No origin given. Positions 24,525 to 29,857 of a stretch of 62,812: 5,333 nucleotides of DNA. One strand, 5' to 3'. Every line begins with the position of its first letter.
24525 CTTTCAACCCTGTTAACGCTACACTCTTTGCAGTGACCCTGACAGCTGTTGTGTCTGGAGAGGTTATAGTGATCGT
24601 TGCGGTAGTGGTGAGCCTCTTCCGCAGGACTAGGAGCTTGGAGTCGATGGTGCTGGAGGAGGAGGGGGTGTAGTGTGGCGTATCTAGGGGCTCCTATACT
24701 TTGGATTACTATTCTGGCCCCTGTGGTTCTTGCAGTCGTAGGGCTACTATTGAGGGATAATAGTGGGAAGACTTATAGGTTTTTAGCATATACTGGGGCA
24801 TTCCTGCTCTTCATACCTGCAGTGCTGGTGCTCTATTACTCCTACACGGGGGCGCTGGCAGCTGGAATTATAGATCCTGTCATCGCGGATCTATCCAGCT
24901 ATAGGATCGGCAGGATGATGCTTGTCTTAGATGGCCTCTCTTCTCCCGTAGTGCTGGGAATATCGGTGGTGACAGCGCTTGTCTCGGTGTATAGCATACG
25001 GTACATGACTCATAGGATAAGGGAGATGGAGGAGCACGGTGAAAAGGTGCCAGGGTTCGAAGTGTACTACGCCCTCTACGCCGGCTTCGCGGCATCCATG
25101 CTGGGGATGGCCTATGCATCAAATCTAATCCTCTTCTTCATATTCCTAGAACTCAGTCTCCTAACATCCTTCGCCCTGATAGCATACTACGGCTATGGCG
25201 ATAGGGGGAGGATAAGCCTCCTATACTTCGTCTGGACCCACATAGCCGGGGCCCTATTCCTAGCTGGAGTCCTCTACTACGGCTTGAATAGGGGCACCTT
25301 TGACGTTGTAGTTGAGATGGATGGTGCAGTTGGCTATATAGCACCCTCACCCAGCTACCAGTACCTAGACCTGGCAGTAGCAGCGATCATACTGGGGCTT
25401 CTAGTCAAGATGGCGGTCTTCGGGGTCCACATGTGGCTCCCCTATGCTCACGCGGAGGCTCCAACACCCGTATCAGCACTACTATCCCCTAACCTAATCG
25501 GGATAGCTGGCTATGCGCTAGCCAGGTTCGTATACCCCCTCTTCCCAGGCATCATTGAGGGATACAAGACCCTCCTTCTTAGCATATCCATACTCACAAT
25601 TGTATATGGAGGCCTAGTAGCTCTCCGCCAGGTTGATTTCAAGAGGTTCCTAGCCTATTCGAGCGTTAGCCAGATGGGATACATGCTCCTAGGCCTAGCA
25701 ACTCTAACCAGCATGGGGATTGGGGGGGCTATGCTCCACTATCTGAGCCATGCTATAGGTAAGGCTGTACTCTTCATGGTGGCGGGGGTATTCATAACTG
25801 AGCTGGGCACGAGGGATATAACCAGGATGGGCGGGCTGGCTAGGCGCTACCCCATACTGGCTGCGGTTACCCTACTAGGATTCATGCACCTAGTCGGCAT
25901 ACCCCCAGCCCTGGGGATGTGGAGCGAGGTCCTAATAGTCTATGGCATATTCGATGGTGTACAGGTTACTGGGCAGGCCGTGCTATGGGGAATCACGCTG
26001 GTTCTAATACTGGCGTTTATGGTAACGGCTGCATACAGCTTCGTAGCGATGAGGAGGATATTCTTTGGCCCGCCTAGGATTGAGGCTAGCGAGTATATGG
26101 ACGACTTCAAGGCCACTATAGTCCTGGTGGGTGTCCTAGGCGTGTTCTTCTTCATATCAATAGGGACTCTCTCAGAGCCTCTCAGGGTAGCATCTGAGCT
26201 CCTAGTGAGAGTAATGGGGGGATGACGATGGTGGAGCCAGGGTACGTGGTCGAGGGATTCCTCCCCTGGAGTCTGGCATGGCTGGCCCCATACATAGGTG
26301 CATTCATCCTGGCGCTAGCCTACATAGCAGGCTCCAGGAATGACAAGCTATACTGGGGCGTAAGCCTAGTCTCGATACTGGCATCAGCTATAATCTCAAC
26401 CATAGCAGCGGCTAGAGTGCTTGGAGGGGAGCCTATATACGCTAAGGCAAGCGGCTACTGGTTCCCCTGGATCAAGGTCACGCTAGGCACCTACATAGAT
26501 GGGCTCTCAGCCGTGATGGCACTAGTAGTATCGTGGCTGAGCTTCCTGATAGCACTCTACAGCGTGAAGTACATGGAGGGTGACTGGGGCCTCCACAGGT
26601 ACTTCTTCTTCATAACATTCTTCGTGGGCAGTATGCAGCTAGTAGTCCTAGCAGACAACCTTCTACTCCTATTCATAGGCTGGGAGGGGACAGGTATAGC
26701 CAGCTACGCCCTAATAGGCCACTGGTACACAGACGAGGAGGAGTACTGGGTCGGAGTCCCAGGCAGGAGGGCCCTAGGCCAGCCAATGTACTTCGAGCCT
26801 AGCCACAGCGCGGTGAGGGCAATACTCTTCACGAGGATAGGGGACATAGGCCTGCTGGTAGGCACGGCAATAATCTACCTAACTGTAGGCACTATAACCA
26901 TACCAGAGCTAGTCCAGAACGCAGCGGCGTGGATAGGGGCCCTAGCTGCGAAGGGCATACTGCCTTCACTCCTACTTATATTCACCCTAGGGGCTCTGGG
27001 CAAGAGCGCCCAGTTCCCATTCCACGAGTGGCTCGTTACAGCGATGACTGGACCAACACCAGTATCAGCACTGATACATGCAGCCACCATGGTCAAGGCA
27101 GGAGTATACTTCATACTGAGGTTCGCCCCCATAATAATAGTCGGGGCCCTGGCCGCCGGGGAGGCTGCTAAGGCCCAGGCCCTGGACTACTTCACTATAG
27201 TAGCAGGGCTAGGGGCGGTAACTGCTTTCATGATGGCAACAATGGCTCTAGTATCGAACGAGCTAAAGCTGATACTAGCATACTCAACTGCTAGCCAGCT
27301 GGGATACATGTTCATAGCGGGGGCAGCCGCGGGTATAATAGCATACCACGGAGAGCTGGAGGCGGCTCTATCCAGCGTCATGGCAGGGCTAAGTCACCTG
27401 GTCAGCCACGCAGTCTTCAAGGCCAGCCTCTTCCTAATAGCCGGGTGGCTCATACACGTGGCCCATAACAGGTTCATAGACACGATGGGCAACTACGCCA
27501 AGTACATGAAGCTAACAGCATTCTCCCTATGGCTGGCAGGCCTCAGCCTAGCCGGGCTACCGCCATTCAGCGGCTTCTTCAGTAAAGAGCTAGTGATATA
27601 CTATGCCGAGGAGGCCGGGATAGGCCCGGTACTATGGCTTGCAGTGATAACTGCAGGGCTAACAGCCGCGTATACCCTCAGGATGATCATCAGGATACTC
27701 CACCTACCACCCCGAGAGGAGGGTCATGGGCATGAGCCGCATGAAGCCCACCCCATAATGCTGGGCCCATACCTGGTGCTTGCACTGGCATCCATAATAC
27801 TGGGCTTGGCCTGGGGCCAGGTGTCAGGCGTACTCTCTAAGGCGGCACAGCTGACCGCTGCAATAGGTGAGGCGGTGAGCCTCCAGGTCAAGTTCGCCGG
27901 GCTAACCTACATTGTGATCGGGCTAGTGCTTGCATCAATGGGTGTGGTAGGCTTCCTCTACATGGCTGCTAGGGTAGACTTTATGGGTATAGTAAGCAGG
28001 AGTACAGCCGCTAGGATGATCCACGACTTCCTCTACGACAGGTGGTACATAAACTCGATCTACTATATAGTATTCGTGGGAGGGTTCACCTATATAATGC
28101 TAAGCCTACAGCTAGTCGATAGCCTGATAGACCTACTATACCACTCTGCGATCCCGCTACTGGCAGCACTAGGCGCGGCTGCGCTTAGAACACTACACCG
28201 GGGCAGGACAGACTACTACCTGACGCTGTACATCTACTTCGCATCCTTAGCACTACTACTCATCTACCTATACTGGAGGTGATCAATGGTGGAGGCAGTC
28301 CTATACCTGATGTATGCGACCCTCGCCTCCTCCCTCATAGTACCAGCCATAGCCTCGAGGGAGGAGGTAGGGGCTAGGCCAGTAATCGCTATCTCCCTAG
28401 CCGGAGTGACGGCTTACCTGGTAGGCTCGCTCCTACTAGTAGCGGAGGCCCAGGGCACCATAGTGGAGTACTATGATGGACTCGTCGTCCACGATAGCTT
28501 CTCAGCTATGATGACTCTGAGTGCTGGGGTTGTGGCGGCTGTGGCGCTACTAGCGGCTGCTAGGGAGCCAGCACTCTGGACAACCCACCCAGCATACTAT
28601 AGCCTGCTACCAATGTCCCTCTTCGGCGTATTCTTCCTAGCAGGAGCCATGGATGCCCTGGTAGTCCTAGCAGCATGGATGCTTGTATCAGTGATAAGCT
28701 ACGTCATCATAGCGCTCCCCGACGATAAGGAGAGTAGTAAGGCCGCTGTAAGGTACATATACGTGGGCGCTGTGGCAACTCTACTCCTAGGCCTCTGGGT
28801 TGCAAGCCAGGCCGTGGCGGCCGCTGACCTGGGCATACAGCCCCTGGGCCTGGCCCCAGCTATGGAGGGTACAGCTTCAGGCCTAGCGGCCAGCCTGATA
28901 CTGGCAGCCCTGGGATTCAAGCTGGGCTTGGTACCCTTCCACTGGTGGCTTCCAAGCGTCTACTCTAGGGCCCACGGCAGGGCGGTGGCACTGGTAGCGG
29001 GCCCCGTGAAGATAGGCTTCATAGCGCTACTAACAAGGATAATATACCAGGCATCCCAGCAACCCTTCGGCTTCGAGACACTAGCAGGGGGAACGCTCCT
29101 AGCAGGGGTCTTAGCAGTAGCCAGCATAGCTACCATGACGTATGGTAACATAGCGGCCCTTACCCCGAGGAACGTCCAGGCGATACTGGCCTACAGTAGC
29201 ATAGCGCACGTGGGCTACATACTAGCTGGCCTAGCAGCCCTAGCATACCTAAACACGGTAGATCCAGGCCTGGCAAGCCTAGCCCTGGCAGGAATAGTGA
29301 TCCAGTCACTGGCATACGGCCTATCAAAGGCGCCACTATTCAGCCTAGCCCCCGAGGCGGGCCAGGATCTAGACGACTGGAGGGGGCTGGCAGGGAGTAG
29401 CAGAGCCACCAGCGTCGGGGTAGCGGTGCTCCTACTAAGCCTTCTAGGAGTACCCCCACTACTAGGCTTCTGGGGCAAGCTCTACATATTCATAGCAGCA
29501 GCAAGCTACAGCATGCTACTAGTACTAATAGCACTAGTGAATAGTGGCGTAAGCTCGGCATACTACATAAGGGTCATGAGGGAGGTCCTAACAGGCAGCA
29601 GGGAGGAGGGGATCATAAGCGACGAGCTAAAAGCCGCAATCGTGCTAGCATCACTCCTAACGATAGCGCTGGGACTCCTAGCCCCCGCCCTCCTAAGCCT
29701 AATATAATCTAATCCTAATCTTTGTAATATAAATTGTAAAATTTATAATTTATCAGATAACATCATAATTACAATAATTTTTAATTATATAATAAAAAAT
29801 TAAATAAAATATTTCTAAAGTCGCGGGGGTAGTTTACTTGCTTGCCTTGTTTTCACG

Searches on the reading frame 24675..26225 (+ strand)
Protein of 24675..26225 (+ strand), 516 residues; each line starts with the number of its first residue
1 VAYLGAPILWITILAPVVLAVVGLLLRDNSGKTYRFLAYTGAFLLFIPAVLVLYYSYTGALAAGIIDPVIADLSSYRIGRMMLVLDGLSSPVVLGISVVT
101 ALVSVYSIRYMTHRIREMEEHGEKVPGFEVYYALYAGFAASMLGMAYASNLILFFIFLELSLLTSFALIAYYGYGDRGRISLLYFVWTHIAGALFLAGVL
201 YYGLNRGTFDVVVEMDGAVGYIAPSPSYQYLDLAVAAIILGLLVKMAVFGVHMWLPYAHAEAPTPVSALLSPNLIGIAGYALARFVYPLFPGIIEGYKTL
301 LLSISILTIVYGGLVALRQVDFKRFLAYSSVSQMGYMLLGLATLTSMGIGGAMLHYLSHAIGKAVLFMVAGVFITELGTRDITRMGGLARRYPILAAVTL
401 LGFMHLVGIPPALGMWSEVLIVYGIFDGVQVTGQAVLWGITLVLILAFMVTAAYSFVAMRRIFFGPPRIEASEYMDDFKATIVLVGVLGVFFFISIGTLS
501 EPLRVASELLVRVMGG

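Call 20: search_protein_families(library=pfam, proteins=[window:24675-26225:+], max_evalue=0.001)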
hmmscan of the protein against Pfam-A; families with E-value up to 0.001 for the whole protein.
window:24675-26225:+ (516 aa): 2 families
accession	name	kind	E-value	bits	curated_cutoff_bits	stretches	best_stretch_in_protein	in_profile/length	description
PF00361.26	Proton_antipo_M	-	5.5e-63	213.3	21.5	1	148-433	1-283/294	NADH:quinone oxidoreductase/Mrp antiporter, TM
PF00662.26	Proton_antipo_N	-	5.6e-05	23.4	24.5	1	81-113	11-43/51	NADH-Ubiquinone oxidoreductase (complex I), chain 5 N-terminus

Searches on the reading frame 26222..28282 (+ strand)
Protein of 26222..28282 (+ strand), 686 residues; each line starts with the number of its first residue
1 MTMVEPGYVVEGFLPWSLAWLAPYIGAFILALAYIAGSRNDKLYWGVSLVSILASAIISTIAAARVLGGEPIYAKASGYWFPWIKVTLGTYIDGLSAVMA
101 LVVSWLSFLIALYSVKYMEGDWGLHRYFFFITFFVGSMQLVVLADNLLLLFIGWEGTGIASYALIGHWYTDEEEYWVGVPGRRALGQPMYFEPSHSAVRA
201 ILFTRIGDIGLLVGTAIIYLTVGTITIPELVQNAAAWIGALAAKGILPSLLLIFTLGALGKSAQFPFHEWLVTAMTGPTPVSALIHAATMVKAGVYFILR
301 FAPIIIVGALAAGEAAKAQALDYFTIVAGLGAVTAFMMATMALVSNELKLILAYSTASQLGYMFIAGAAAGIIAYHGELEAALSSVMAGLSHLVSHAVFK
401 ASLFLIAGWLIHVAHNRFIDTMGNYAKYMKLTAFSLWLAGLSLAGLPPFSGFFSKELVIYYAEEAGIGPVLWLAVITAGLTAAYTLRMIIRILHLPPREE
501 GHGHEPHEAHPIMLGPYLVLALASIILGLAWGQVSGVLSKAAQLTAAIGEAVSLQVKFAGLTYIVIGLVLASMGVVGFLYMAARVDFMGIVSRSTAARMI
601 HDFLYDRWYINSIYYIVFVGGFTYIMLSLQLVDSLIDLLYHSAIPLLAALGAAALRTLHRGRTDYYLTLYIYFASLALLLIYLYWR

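Call 20: search_protein_families(library=pfam, proteins=[window:26222-28282:+], max_evalue=0.001)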
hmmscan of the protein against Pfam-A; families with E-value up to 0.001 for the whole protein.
window:26222-28282:+ (686 aa): 2 families
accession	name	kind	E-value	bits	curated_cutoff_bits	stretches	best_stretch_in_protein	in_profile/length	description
PF00361.26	Proton_antipo_M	-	5e-49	167.5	21.5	2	194-481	32-294/294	NADH:quinone oxidoreductase/Mrp antiporter, TM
PF00662.26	Proton_antipo_N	-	3.1e-15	56.3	24.5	1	84-128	7-51/51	NADH-Ubiquinone oxidoreductase (complex I), chain 5 N-terminus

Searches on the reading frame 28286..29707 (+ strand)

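Call 20: search_protein_families(library=pfam, proteins=[window:28286-29707:+], max_evalue=0.001)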
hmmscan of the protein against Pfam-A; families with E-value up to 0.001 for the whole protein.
window:28286-29707:+ (473 aa): 1 family
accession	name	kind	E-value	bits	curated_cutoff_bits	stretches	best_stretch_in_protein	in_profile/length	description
PF00361.26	Proton_antipo_M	-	1.9e-33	116.4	21.5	1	121-420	1-291/294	NADH:quinone oxidoreductase/Mrp antiporter, TM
